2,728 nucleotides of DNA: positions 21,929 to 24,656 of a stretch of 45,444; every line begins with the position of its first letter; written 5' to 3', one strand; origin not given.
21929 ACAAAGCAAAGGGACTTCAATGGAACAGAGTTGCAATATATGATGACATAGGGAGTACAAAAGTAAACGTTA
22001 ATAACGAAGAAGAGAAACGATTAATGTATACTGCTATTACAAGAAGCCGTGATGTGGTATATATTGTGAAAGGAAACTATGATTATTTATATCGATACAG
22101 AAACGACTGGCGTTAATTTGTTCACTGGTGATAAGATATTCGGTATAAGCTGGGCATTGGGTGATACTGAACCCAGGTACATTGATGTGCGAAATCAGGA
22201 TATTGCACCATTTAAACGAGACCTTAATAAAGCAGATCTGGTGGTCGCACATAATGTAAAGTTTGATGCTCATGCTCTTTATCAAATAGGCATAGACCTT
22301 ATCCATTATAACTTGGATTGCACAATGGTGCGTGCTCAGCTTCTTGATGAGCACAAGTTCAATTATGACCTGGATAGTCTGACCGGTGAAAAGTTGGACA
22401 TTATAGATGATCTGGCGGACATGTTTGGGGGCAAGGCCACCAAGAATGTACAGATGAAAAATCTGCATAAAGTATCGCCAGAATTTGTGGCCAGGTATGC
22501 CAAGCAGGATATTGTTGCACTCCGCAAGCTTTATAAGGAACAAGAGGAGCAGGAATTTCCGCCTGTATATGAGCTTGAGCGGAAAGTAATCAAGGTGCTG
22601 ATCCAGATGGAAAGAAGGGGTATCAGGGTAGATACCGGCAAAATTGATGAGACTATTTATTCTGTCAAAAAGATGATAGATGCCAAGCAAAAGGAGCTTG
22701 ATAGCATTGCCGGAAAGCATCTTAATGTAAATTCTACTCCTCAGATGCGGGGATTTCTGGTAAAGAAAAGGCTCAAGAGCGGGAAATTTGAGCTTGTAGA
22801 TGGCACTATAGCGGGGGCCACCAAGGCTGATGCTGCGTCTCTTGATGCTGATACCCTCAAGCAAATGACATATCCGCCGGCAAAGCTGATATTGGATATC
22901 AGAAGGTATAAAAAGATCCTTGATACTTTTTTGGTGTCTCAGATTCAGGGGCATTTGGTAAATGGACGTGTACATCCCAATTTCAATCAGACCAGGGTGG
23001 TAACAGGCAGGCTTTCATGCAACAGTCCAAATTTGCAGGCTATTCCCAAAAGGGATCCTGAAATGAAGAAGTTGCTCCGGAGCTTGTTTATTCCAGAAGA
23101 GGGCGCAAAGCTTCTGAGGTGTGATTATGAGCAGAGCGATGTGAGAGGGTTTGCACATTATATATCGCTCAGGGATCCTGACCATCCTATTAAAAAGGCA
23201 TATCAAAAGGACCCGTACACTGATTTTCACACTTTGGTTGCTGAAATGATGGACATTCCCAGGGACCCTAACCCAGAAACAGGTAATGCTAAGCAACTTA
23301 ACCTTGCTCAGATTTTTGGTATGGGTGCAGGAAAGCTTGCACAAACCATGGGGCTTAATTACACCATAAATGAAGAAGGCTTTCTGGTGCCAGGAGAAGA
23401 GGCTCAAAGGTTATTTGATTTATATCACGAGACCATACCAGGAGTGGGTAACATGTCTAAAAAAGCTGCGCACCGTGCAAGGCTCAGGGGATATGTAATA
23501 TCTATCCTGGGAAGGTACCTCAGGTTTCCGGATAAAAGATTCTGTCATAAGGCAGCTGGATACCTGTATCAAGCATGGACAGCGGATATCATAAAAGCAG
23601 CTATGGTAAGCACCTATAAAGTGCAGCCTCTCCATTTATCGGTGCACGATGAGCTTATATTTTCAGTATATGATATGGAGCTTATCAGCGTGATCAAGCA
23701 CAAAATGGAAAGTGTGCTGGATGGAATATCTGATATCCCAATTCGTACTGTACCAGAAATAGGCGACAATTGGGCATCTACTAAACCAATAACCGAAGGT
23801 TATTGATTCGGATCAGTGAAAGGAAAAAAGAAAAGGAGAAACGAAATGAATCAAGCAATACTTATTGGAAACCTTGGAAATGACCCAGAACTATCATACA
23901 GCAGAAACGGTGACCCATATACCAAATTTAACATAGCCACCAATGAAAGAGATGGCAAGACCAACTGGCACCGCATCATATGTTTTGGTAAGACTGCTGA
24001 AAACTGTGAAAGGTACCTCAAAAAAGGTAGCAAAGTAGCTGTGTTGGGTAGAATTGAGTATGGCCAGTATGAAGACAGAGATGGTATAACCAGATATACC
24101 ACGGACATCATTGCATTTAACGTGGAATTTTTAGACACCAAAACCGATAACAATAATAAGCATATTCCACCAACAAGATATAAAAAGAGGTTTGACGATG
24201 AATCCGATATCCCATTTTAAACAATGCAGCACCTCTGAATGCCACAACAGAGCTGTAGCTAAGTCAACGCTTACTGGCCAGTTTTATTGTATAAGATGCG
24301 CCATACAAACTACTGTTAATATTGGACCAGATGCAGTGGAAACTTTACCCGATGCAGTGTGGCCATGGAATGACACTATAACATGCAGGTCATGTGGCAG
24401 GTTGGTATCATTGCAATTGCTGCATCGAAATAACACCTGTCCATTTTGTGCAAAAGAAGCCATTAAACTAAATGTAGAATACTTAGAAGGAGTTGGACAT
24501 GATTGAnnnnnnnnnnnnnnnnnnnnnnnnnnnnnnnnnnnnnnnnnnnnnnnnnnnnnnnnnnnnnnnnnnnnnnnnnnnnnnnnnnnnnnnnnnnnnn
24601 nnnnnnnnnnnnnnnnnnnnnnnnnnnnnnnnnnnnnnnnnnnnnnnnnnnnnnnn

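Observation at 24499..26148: A contiguous PurA-like / MazG-like / HD-hydrolase triad suggests a 2-aminoadenine (Z) genome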

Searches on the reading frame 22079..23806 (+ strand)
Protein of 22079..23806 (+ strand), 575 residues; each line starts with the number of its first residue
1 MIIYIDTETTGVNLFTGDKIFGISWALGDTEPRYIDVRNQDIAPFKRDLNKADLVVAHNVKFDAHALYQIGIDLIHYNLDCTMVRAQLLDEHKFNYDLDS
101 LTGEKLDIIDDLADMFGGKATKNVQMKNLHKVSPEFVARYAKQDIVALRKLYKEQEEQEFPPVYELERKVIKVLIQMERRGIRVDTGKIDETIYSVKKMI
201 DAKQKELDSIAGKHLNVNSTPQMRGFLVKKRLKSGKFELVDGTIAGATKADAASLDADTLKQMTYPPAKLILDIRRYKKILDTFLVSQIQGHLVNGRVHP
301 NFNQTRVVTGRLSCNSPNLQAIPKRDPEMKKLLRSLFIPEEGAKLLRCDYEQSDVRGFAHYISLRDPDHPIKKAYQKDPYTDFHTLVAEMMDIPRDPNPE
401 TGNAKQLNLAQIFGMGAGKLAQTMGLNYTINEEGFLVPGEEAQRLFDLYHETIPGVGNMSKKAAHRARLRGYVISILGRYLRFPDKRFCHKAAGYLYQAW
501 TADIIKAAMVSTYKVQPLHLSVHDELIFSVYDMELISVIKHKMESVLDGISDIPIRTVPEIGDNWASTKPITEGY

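Call 3: search_protein_families(library=pfam, proteins=[window:22079-23806:+], max_evalue=0.01)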
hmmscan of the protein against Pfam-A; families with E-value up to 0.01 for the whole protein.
window:22079-23806:+ (575 aa): 2 families
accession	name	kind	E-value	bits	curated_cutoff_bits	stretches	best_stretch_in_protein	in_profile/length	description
PF00476.26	DNA_pol_A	-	5.7e-53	180.7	34.3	1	193-566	8-380/381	DNA polymerase family A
PF01612.26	DNA_pol_A_exo1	-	4.2e-11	43.4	23.6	1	3-154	23-167/173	3'-5' exonuclease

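Call 4: search_protein_families(library=phrogs, proteins=[window:22079-23806:+], max_evalue=0.001)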
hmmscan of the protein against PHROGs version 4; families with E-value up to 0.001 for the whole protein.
window:22079-23806:+ (575 aa): 6 families
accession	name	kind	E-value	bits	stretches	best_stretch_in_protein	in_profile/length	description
phrog_17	-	DNA, RNA and nucleotide metabolism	8.5e-102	343.1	1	2-571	672-1236/1445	DNA polymerase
phrog_12241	-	DNA, RNA and nucleotide metabolism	1.7e-22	81.1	2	265-326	436-497/502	DNA polymerase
phrog_15971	-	DNA, RNA and nucleotide metabolism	1.3e-18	68.3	1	165-534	5-337/376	DNA polymerase I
phrog_10285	-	DNA, RNA and nucleotide metabolism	1.5e-08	35.1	1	316-463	29-167/321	DNA polymerase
phrog_9556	-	DNA, RNA and nucleotide metabolism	2.9e-08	34.1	1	201-323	317-440/441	DNA polymerase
phrog_5995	-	DNA, RNA and nucleotide metabolism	0.00092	19.8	0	440-557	22-167/236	DNA polymerase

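Call 24: search_protein_families(library=ncbifam, proteins=[window:22079-23806:+], max_evalue=0.01)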
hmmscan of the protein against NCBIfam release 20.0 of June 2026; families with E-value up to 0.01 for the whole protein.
window:22079-23806:+ (575 aa): 7 families
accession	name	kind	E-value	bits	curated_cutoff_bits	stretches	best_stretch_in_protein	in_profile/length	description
NF038380.1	phage_DpoZ_1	exception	3.1e-153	511.4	500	1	2-567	4-604/607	aminoadenine-incorporating DNA polymerase DpoZ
NF004397.1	PRK05755.1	equivalog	1.3e-71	242.3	720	1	3-568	319-888/889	DNA polymerase I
TIGR00593.1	pola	equivalog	5e-60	203.9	600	1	54-569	381-890/890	DNA polymerase I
NF011539.0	PRK14975.1-3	equivalog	1.8e-50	171.9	640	1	3-566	69-626/628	bifunctional 3'-5' exonuclease/DNA polymerase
NF011540.0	PRK14975.1-4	equivalog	8.7e-37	126.8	601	1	2-546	24-542/576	bifunctional 3'-5' exonuclease/DNA polymerase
NF011541.0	PRK14975.2-1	equivalog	1.1e-12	47.1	871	1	270-574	321-642/645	bifunctional 3'-5' exonuclease/DNA polymerase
NF038381.1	phage_DpoZ_2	exception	9.7e-07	27.4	350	1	161-325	309-477/754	aminoadenine-incorporating DNA polymerase DpoZ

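Call 64: search_solved_structures(query=window:22079-23806:+, max_evalue=1e-10, show_alignments=0)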
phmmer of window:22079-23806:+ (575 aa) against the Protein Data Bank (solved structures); distinct sequences matched with E-value up to 1e-10: 64 (the best 60 are shown).
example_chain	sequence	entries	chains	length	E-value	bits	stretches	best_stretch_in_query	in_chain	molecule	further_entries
7pbk_A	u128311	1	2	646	1.5e-77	264.6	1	5-530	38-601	DNA polymerase I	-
8oo6_A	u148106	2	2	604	3.7e-41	144.5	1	52-566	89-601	DNA polymerase I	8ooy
1dpi_A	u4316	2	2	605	3.7e-41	144.5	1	52-566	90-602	DNA POLYMERASE I KLENOW FRAGMENT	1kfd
1d9d_A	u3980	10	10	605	3.7e-41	144.5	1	52-566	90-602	DNA POLYMERASE I | PROTEIN (DNA POLYMERASE I KLENOW FRAGMENT (E.C.2.7.7.7)) | PROTEIN (DNA POLYMERASE I-KLENOW FRAGMENT (E.C.2.7.7.7))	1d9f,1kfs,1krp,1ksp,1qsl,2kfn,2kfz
1kln_A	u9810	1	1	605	4.8e-41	144.1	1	52-566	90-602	PROTEIN (DNA POLYMERASE I KLENOW FRAGMENT (E.C.2.7.7.7))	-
1d8y_A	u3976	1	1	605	4.8e-41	144.1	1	53-566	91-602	DNA POLYMERASE I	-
8xk7_A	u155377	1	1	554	2.2e-36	128.8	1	162-570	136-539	DNA polymerase I, thermostable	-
8xjr_A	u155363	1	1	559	2.4e-36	128.6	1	162-570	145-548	DNA polymerase I, thermostable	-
8xk9_A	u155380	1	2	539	3.7e-36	128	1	162-569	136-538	DNA polymerase I, thermostable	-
4bwj_A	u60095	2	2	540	7.4e-36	127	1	162-569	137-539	DNA POLYMERASE I, THERMOSTABLE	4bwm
3po4_A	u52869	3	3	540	1.7e-35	125.8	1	162-569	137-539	DNA polymerase I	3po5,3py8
5o7t_A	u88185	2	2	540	3.2e-35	124.9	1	162-569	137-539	DNA polymerase I, thermostable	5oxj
2ktq_A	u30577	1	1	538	4.3e-35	124.5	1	162-569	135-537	PROTEIN (LARGE FRAGMENT OF DNA POLYMERASE I)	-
4xiu_A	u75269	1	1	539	4.3e-35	124.5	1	162-569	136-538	DNA polymerase I, thermostable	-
4ktq_A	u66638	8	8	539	4.3e-35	124.5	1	162-569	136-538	PROTEIN (LARGE FRAGMENT OF DNA POLYMERASE I) | DNA polymerase I, thermostable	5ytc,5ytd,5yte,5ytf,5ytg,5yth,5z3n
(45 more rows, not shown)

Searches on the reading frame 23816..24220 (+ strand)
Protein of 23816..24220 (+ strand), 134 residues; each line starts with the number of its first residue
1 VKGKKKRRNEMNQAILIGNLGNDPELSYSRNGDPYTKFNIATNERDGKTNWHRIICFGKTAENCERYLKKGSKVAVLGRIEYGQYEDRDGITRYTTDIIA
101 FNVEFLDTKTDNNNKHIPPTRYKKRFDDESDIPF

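Call 3: search_protein_families(library=pfam, proteins=[window:23816-24220:+], max_evalue=0.01)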
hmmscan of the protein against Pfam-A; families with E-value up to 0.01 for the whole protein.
window:23816-24220:+ (134 aa): 1 family
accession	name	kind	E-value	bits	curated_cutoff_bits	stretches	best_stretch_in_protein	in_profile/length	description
PF00436.31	SSB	-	2.3e-31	108.4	26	1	11-106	1-104/104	Single-strand binding protein family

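Call 4: search_protein_families(library=phrogs, proteins=[window:23816-24220:+], max_evalue=0.001)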
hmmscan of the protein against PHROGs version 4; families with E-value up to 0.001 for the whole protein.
window:23816-24220:+ (134 aa): 3 families
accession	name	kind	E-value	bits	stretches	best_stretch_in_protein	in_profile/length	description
phrog_44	-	DNA, RNA and nucleotide metabolism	1.9e-41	143.7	1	5-134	81-228/271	single strand DNA binding protein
phrog_26861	-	unknown function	3.4e-05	24.2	1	10-88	133-211/242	-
phrog_4932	-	DNA, RNA and nucleotide metabolism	9.9e-05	23.5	1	32-134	18-117/117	single strand DNA binding protein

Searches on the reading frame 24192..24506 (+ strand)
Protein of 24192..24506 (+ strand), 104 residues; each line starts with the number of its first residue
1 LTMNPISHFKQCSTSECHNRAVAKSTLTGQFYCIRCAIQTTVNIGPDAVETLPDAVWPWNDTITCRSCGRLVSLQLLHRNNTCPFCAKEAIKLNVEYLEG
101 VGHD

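Call 3: search_protein_families(library=pfam, proteins=[window:24192-24506:+], max_evalue=0.01)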
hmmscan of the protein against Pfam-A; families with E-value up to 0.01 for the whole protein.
window:24192-24506:+ (104 aa): 1 family
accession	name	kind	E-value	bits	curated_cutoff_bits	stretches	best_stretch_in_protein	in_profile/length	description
PF05129.18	Zn_ribbon_Elf1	-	7.4e-05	23.2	29.8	0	23-73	15-57/79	Transcription elongation factor Elf1 like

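Call 4: search_protein_families(library=phrogs, proteins=[window:24192-24506:+], max_evalue=0.001)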
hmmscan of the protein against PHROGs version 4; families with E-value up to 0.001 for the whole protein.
window:24192-24506:+ (104 aa): 0 families

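Call 24: search_protein_families(library=ncbifam, proteins=[window:24192-24506:+], max_evalue=0.01)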
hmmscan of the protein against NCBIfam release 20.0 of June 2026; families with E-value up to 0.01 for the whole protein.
window:24192-24506:+ (104 aa): 0 families
